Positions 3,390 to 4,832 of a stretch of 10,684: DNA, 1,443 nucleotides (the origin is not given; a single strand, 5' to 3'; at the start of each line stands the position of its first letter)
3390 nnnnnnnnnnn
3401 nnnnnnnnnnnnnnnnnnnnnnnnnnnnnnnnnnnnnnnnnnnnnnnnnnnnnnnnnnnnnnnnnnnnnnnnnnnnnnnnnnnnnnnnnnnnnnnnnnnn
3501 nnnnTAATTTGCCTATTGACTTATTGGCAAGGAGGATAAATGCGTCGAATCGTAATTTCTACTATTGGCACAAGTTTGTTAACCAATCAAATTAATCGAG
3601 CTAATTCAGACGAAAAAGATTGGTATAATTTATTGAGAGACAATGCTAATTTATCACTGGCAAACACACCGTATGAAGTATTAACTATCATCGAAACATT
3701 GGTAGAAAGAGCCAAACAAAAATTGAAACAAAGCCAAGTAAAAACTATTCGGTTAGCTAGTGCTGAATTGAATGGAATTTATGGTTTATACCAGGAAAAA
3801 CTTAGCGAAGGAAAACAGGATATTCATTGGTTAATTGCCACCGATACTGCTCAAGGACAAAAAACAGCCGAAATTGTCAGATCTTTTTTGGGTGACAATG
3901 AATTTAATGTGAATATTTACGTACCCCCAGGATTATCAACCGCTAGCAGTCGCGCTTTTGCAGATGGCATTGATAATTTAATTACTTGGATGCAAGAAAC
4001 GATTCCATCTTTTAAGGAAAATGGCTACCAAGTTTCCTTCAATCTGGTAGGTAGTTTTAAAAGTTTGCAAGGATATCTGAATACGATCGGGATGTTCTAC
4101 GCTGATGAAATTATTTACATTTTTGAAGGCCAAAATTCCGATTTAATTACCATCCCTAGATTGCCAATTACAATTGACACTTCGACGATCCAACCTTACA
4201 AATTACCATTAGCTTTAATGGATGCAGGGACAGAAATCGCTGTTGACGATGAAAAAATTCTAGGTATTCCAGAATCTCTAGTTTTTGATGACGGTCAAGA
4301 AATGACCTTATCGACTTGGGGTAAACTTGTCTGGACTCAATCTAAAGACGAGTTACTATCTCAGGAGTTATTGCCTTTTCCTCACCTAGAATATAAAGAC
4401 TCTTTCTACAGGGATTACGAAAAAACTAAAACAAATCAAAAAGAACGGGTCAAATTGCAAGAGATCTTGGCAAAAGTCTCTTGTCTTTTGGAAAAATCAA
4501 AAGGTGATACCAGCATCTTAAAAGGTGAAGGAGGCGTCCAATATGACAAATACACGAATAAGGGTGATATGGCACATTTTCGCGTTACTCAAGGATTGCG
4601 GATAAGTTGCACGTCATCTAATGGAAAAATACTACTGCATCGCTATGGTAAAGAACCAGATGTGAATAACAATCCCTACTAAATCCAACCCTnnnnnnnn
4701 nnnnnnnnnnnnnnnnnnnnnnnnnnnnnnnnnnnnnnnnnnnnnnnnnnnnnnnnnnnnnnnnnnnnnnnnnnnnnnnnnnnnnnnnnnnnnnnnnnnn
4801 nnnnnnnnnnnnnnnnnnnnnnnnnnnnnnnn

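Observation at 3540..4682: CARF-RelE fusion (Cami1-like mRNA interferase) embedded inside a cyanobacterial type III effector operon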

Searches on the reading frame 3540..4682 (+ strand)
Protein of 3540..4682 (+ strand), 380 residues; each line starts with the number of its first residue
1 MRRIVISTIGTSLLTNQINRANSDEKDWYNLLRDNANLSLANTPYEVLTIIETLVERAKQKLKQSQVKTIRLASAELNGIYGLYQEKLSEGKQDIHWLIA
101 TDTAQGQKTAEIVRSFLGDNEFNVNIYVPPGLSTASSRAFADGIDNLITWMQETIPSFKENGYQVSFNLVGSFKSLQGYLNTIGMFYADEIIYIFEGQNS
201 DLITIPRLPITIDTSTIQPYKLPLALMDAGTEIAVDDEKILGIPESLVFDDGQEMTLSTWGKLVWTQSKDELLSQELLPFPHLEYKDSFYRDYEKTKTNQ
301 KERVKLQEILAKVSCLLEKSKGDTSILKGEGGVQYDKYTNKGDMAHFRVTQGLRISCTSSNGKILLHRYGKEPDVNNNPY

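Call 3: search_protein_families(library=pfam, proteins=[window:3540-4682:+], max_evalue=0.1)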
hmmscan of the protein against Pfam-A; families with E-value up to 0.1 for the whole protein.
window:3540-4682:+ (380 aa): 1 family
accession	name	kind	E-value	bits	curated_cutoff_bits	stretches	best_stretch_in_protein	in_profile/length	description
PF09651.16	Cas_APE2256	-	1.5e-28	99.8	24.8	1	72-208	2-136/136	CRISPR-associated protein (Cas_APE2256)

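Call 4: search_protein_families(library=ncbifam, proteins=[window:3540-4682:+], max_evalue=0.1)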
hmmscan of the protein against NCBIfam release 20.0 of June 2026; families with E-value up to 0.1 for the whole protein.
window:3540-4682:+ (380 aa): 2 families
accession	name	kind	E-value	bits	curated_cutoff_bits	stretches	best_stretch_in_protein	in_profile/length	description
NF040951.1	CRSPR_nucase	equivalog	8.5e-14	51.2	600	1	2-217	2-212/322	CRISPR system ring nuclease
TIGR02619.1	TIGR02619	domain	7e-09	35.7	37.45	1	68-207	8-148/149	putative CRISPR-associated protein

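Call 5: search_solved_structures(query=window:3540-4682:+, max_evalue=10, show_alignments=4)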
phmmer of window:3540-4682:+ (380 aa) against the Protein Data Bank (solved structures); distinct sequences matched with E-value up to 10: 8.
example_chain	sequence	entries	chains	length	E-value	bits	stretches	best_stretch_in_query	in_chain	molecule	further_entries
7pq2_AAA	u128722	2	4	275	9.1e-12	48.2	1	1-217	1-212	CRISPR-associated protein, APE2256 family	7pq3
7pq6_AAA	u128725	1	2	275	2.3e-11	46.8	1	1-217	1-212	CRISPR-associated protein, APE2256 family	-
3qyf_A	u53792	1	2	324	5.5e-11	45.6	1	6-216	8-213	CRISPR-ASSOCIATED PROTEIN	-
7pqa_AAA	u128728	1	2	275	2.8e-10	43.2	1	1-217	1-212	CRISPR-associated protein, APE2256 family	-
8phj_X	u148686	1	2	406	8e-08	35.2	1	91-268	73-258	CRISPR-associated protein, APE2256 family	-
8phb_A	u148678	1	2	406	8e-08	35.2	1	91-268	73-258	CRISPR-associated protein, APE2256 family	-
1ixm_A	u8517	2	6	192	1.2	11.6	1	10-77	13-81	PROTEIN (SPORULATION RESPONSE REGULATORY PROTEIN) | Sporulation initiation phosphotransferase B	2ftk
9phz_A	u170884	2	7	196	1.2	11.6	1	10-77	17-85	Sporulation initiation phosphotransferase B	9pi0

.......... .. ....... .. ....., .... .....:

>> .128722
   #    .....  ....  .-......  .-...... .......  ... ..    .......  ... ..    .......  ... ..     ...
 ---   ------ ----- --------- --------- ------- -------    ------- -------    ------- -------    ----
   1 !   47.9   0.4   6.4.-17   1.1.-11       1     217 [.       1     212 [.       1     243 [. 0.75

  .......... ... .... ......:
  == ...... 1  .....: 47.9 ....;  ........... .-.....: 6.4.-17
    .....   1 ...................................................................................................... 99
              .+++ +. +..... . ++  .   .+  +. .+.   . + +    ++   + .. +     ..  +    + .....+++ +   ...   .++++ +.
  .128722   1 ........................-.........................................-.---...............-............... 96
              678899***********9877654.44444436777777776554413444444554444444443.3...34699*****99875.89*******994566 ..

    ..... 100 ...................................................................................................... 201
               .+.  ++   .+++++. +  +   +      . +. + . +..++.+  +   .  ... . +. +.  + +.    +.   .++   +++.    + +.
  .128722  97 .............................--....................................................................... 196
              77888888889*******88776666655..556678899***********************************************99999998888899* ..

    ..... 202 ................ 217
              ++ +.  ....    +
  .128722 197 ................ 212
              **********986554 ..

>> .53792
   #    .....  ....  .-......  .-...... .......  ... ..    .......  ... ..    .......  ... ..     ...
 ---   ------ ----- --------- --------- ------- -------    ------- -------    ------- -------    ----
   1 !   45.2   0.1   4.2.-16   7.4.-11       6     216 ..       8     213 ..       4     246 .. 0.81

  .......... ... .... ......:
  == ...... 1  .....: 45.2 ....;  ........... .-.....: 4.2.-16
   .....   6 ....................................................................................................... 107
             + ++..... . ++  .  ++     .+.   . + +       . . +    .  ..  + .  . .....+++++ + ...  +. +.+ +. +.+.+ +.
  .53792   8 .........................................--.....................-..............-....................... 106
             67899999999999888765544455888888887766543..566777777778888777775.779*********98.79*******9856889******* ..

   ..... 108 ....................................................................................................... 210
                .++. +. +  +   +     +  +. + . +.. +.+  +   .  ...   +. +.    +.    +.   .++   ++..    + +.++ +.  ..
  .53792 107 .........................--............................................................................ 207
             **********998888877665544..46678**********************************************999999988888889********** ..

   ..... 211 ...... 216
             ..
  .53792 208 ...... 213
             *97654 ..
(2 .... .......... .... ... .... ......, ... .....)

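Call 7: search_protein_families(library=padloc, proteins=[window:3540-4682:+], max_evalue=0.1)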
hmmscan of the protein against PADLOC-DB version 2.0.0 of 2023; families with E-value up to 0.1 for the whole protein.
window:3540-4682:+ (380 aa): 18 families
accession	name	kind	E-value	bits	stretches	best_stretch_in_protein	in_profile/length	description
PDLC01934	CARF7--CARF_RelE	-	1.3e-142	473.1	1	1-373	1-358/359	-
PDLC01033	CARF_RelE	-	4.6e-68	227.8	1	3-371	2-289/294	CARF+RelE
PDLC01355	Csm6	-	7.1e-43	144.2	1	50-217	11-170/172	CAS-III; associated_signaling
PDLC01936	CARF7--CARF_RelE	-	2.2e-34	117.4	1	4-315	3-285/356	-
PDLC01926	CARF7--CARF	-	2.8e-26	90.5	1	4-261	3-234/241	-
PDLC01969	CARF_RelE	-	1.8e-25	87.9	1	90-272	13-192/296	-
PDLC01634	Csm6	-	2.1e-24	84.2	1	72-208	2-130/130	CAS-III; associated_signaling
PDLC01931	CARF7--CARF_DUF2103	-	3.4e-21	73.8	1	3-279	2-245/340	-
PDLC01937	CARF7--CARF_RelE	-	6.3e-21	72.6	2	70-305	38-266/344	-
PDLC01930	CARF7--CARF_DUF2103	-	3.5e-20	70.6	1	1-314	1-286/353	-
PDLC01462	Csm6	-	1.3e-14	52.3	1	9-215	1-175/192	CAS-III; associated_signaling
PDLC01939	CARF7--CARF_RelE_like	-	7.6e-13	45.9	1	73-267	58-253/370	-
PDLC01935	CARF7--CARF_RelE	-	1.1e-10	39.3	1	4-221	4-205/369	-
PDLC01927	CARF7--CARF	-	1.8e-10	38.6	1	4-237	3-202/297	-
PDLC01307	Csm6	-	2.1e-10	38.6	1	62-214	23-162/169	CAS-III; associated_signaling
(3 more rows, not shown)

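Call 12: find_homologous_proteins(query=window:3540-4682:+, max_evalue=0.001)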
Query window:3540-4682:+ (380 aa): 1720 proteins with E <= 0.001 among 5173 candidates; the best 120 are listed.
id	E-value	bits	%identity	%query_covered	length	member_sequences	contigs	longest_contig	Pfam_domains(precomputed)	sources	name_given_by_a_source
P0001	4.7e-251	850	100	100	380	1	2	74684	PF09651.17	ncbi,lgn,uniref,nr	ncbi:CRISPR-associated protein [Planktothrix sp. FACHB-1355]|uniref:CRISPR-associated protein n=1 Ta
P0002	1.1e-191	655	77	100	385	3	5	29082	PF09651.17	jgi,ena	jgi:putative CRISPR-associated protein (TIGR02619 family)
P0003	7.8e-170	583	70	100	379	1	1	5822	PF09651.17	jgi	jgi:putative CRISPR-associated protein (TIGR02619 family)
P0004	2.0e-167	575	68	100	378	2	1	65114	PF09651.17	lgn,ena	-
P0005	7.0e-166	570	69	99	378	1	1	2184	PF09651.17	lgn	-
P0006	1.4e-164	566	69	99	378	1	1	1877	PF09651.17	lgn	-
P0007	2.2e-159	549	66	100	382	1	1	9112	PF09651.17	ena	-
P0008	5.9e-154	531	65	100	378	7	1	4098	PF09651.17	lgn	-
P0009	5.0e-153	528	64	100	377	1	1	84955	PF09651.17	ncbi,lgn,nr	ncbi:MAG: CRISPR-associated protein [Nostoc sp. CmiSLP01]|nr:CRISPR-associated protein [Nostoc sp. C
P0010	1.2e-151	523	64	100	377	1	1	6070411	PF09651.17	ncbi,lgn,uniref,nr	ncbi:hypothetical protein [Mastigocladopsis repens]|uniref:hypothetical protein n=1 Tax=Mastigoclado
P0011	1.4e-150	520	63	100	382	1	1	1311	PF09651.17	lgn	-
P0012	1.0e-149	517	63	100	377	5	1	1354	PF09651.17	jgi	jgi:putative CRISPR-associated protein (TIGR02619 family)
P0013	4.6e-149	515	62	100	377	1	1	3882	PF09651.17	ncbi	-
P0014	1.1e-148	513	61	100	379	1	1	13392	PF09651.17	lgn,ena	-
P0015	1.3e-148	513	62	100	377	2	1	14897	PF09651.17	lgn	-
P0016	1.9e-148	513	62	100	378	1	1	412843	PF09651.17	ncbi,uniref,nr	ncbi:CRISPR-associated protein [Nostoc sp. FACHB-190]|uniref:CRISPR-associated protein n=1 Tax=Nosto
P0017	1.9e-148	513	62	100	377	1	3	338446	PF09651.17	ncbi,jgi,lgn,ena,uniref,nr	ncbi:CRISPR-associated protein [Aetokthonos hydrillicola Thurmond2011]|jgi:putative CRISPR-associate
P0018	2.9e-148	512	62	100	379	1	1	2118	PF09651.17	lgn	-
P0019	3.6e-148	512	62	100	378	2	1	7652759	PF09651.17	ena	-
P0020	4.2e-148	512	62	100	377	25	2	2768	PF09651.17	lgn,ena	-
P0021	4.5e-148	511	63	100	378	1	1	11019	PF09651.17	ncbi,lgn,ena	-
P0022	4.6e-148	511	61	100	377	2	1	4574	PF09651.17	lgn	-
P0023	9.7e-148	510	62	100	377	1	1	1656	PF09651.17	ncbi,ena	-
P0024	1.1e-147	510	65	99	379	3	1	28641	PF09651.17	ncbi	-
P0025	1.7e-147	510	64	100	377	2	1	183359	PF09651.17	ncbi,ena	-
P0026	2.6e-147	509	61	100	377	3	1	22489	PF09651.17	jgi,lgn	-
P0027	2.9e-147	509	62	100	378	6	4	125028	PF09651.17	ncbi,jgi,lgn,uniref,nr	ncbi:MAG: CRISPR-associated protein [Pelatocladus maniniholoensis HA4357-MV3]|jgi:putative CRISPR-as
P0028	4.1e-147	508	64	100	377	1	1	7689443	PF09651.17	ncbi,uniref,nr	ncbi:hypothetical protein [Oscillatoria acuminata]|uniref:Uncharacterized protein conserved in archa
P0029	1.0e-146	507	64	100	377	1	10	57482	PF09651.17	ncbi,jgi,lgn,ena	jgi:putative CRISPR-associated protein (TIGR02619 family)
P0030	1.4e-146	507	62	100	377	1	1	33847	PF09651.17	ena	-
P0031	2.9e-146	506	62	100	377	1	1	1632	PF09651.17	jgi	-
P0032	1.5e-145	503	63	100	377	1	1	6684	PF09651.17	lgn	-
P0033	1.7e-145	503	61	100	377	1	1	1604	PF09651.17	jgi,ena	-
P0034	1.8e-145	503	62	100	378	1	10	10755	PF09651.17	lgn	-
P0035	2.0e-145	503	64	97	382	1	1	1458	PF09651.17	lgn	-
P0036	2.7e-145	502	61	100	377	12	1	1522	PF09651.17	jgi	jgi:putative CRISPR-associated protein (TIGR02619 family)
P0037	5.0e-145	501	61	100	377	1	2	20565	PF09651.17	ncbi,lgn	ncbi:MAG: putative CRISPR-associated protein [Cyanobacteria bacterium J06621_15]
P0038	7.8e-145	501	62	100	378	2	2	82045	PF09651.17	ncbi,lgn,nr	ncbi:MAG: CRISPR-associated protein [Oscillatoria sp. PMC 1051.18]|nr:CRISPR-associated protein [Osc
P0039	9.5e-145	501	62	100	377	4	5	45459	PF09651.17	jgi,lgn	jgi:putative CRISPR-associated protein (TIGR02619 family)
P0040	9.7e-145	501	64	97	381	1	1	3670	PF09651.17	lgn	-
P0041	1.0e-144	500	61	100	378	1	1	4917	PF09651.17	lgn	-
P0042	1.2e-144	500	61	100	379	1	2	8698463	PF09651.17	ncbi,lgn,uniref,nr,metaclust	ncbi:uncharacterized protein conserved in archaea [Rivularia sp. PCC 7116]|uniref:hypothetical prote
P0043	2.4e-144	499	64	99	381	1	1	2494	PF09651.17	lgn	-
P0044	5.5e-144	498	60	100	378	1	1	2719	PF09651.17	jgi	jgi:putative CRISPR-associated protein (TIGR02619 family)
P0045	7.6e-144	498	60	100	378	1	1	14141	PF09651.17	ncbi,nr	ncbi:MAG: hypothetical protein VKL41_22725 [Snowella sp.]|nr:hypothetical protein [Snowella sp.]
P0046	2.2e-143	496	61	100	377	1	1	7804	PF09651.17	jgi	jgi:CRISPR/Cas system-associated protein Csm6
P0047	2.4e-143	496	60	100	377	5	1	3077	PF09651.17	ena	-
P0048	2.5e-143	496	61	100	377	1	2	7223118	PF09651.17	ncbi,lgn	ncbi:MAG: CRISPR-associated protein [Gloeotrichia echinulata GP01]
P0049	3.0e-143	496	59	100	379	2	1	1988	PF09651.17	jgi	jgi:putative CRISPR-associated protein (TIGR02619 family)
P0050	7.0e-143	494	60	100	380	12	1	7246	PF09651.17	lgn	-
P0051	1.2e-142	494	60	100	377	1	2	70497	PF09651.17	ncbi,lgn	-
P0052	2.1e-142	493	59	100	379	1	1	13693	PF09651.17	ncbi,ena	-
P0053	3.7e-142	492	63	100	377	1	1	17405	PF09651.17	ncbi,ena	-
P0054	4.4e-142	492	61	100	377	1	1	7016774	PF09651.17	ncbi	ncbi:MAG: putative CRISPR-associated protein [Gloeotrichia echinulata IR180]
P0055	8.0e-142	491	60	100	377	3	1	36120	PF09651.17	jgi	jgi:putative CRISPR-associated protein (TIGR02619 family)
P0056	2.0e-141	490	60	100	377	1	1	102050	PF09651.17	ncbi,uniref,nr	ncbi:putative CRISPR-associated protein [Nostoc sp. MG11]|uniref:putative CRISPR-associated protein 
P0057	3.8e-141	489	59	100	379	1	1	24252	PF09651.17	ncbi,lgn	ncbi:MAG: putative CRISPR-associated protein [Cyanobacteria bacterium J06635_10]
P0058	4.6e-141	488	61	100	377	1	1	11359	PF09651.17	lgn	-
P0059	5.2e-140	485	59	100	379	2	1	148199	PF09651.17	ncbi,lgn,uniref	ncbi:CRISPR-associated protein [Calothrix sp. CCY 0018]|uniref:CRISPR-associated protein n=1 Tax=Cal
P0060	6.6e-140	485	61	100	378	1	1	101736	PF09651.17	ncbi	ncbi:hypothetical protein [Phormidesmis priestleyi]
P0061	4.8e-139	482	59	100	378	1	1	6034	PF09651.17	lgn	-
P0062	4.8e-139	482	62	99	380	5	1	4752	PF09651.17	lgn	-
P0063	1.0e-138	481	60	100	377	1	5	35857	PF09651.17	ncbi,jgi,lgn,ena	jgi:putative CRISPR-associated protein (TIGR02619 family)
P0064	1.8e-138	480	59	100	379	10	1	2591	PF09651.17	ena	-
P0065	1.8e-138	480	59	100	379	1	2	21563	PF09651.17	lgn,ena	-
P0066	1.8e-138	480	60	100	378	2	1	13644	PF09651.17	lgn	-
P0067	3.2e-138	479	61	100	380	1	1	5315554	PF09651.17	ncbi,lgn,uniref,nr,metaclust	ncbi:CRISPR-associated protein, APE2256 family [Crinalium epipsammum PCC 9333]|uniref:CRISPR-associa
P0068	3.9e-138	479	60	99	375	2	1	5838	PF09651.17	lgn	-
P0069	1.3e-137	477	62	100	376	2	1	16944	PF09651.17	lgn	-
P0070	2.0e-137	476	58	99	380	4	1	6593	PF09651.17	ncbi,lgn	-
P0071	9.7e-137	474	61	100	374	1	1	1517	PF09651.17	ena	-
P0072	2.0e-136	473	59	100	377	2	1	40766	PF09651.17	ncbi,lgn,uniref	ncbi:MAG: CRISPR-associated protein [Nostoc sp.]|uniref:CRISPR-associated protein n=1 Tax=Nostoc sp.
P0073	2.0e-136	473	57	100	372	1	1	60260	PF09651.17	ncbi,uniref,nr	ncbi:CRISPR-associated protein [Roseofilum sp. BLCC_M154]|uniref:CRISPR-associated protein n=1 Tax=R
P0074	6.9e-136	471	60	99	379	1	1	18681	PF09651.17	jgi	jgi:putative CRISPR-associated protein (TIGR02619 family)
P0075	8.8e-136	471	58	100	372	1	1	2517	PF09651.17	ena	-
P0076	1.0e-135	471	60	99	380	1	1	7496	PF09651.17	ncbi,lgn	-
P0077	1.3e-135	470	58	100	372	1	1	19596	PF09651.17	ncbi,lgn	ncbi:MAG: putative CRISPR-associated protein [Cyanobacteria bacterium P01_F01_bin.33]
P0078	1.8e-135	470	60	99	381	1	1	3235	PF09651.17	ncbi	-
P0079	2.1e-135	470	59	100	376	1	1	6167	PF09651.17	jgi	jgi:putative CRISPR-associated protein (TIGR02619 family)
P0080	2.8e-135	469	59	100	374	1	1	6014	PF09623.17,PF09651.17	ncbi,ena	-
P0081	5.1e-135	469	60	99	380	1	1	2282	PF09651.17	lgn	-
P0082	7.0e-135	468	59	100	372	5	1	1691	PF09651.17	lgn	-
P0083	7.5e-135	468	59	99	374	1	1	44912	PF09651.17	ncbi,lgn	ncbi:MAG: putative CRISPR-associated protein [Coleofasciculaceae cyanobacterium]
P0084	8.2e-135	468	57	99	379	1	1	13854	PF09651.17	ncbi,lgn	-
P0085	1.7e-134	467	58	100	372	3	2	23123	PF09651.17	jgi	jgi:putative CRISPR-associated protein (TIGR02619 family)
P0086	1.8e-134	467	57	99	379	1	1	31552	PF09651.17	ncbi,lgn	ncbi:MAG: CRISPR-associated protein [Microcoleaceae cyanobacterium]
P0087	2.5e-134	466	62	92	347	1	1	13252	PF09651.17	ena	-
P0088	3.4e-134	466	62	97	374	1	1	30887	PF09651.17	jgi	jgi:putative CRISPR-associated protein (TIGR02619 family)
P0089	3.7e-134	466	59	100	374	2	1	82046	PF09651.17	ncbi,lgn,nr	ncbi:MAG: putative CRISPR-associated protein [Cyanobacteria bacterium SBC]|nr:putative CRISPR-associ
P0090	4.8e-134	465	62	97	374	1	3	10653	PF09651.17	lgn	-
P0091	2.9e-133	463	58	100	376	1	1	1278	PF09651.17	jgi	jgi:putative CRISPR-associated protein (TIGR02619 family)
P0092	3.2e-133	463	57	100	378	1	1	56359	PF09651.17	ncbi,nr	ncbi:MAG: CRISPR-associated protein [Nostocaceae cyanobacterium]|nr:CRISPR-associated protein [Nosto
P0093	3.9e-133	462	59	99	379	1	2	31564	PF09651.17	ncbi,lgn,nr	ncbi:MAG: CRISPR-associated protein [Scytonema sp. PMC 1069.18]|nr:CRISPR-associated protein [Scyton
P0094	4.9e-133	462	60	97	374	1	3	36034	PF09651.17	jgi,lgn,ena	-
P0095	8.9e-133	461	58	99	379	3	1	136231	PF09651.17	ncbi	ncbi:hypothetical protein NUACC21_36790 [Scytonema sp. NUACC21]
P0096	1.6e-132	460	59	99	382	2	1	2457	PF09651.17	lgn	-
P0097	1.9e-132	460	59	100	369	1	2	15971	PF09651.17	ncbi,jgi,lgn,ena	ncbi:MAG TPA: putative CRISPR-associated protein [Candidatus Obscuribacterales bacterium]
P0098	2.1e-132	460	59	100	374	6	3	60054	PF09651.17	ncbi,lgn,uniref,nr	ncbi:MAG: CRISPR-associated protein [Arthrospira platensis PCC 7345]|uniref:CRISPR-associated protei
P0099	7.0e-132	458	57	100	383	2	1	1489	PF09651.17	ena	-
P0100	7.5e-132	458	59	99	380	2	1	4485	PF09651.17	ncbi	-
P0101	9.7e-132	458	60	99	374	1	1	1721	PF09651.17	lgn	-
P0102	1.3e-131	457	57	100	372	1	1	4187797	PF09651.17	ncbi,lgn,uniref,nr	ncbi:putative CRISPR-associated protein [Anthocerotibacter panamensis]|uniref:putative CRISPR-associ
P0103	1.4e-131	457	58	100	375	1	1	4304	PF09651.17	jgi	-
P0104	1.8e-131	457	61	97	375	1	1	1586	PF09651.17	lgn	-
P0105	2.7e-131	456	60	97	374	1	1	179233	PF09651.17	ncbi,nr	ncbi:MAG: putative CRISPR-associated protein [Stigonema ocellatum SAG 48.90 = DSM 106950]|nr:putativ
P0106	3.3e-131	456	56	100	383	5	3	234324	PF09651.17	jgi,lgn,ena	jgi:putative CRISPR-associated protein (TIGR02619 family)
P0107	4.1e-131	456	63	91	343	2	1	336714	PF09651.17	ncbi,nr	ncbi:CRISPR-associated protein [Laspinema sp. D5]|nr:CRISPR-associated protein [Laspinema sp. D3d] M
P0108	4.6e-131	456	59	100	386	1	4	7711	PF09651.17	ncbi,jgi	jgi:putative CRISPR-associated protein (TIGR02619 family)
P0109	5.9e-131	455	57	100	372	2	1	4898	PF09651.17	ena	-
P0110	6.4e-131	455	56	100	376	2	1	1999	PF09651.17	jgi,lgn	-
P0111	7.0e-131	455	58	99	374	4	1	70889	PF09651.17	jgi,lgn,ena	-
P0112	8.5e-131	455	57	100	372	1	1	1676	PF09651.17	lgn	-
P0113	9.1e-131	455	56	100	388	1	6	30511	PF09651.17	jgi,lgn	jgi:putative CRISPR-associated protein (TIGR02619 family)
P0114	9.5e-131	454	57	100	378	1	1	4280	PF09651.17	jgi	jgi:putative CRISPR-associated protein (TIGR02619 family)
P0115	1.1e-130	454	56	99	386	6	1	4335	PF09651.17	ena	-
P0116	1.3e-130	454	57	99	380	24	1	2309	PF09651.17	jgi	jgi:putative CRISPR-associated protein (TIGR02619 family)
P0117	2.1e-130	453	56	99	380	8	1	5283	PF09651.17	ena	-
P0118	2.3e-130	453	59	100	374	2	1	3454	PF09651.17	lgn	-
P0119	3.1e-130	453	57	100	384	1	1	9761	PF09651.17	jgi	jgi:putative CRISPR-associated protein (TIGR02619 family)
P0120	3.5e-130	453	60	97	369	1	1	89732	PF09651.17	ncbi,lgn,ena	-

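Call 13: search_dna_similar(query=window:3540-4682:+, collection=plasmids, mode=protein, max_rows=30)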
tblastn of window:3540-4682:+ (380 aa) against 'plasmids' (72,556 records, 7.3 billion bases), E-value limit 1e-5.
Records with a match: 11; places in all: 11; records where one place covers at least 80% of the query: 5.
Best place of each record, by identity: 60-80% 1; <60% 10.
By first word of the organism name: Synechocystis 7; Allochromatium 2; Nostoc 1; Gloeothece 1.
By predicted mobility (MOB-suite, as given by PLSDB): non-mobilizable 10; conjugative 1.
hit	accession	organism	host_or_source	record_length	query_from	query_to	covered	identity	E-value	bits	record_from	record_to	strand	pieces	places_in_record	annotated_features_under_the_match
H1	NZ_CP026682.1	Nostoc sp. 'Peltigera membranacea cyanobiont' N6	Lichen thallus,Peltigera membranacea ...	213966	1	379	100%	62.1%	3e-153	484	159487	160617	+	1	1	CRISPR-associated protein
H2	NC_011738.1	Gloeothece citriformis PCC 7424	-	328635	3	379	99%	56.3%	4e-130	418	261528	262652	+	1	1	putative CRISPR-associated protein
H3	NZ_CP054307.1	Synechocystis sp. PCC 7338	cell culture,Tidal pool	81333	1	378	99%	53.0%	5e-122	395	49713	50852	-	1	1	hypothetical protein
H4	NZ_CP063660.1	Synechocystis sp. PCC 7339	cell culture,Tidal pool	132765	1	378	99%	52.2%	2e-120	390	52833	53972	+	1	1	hypothetical protein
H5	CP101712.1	Synechocystis sp. B12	cell culture,mangrove water from the ...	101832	1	379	100%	51.6%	4e-102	398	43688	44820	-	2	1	putative CRISPR-associated protein | hypothetical protein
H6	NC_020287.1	Synechocystis sp. PCC 6803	-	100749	1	292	77%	32.0%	5e-28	123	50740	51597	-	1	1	hypothetical protein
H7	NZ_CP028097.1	Synechocystis sp. IPPAS B-1465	axenic culture,Synechocystis sp. GT-L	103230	1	292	77%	32.0%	5e-28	123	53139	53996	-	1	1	hypothetical protein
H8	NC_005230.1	Synechocystis sp. PCC 6803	-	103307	1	292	77%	32.0%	5e-28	123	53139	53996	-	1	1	hypothetical protein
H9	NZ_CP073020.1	Synechocystis sp. PCC 6803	cell culture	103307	1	292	77%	32.0%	5e-28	123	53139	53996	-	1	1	hypothetical protein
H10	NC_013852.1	Allochromatium vinosum DSM 180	-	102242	66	267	53%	27.2%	7e-7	59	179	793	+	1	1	putative CRISPR-associated protein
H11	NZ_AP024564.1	Allochromatium tepidum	-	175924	74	267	51%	27.6%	5e-6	56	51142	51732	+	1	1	putative CRISPR-associated protein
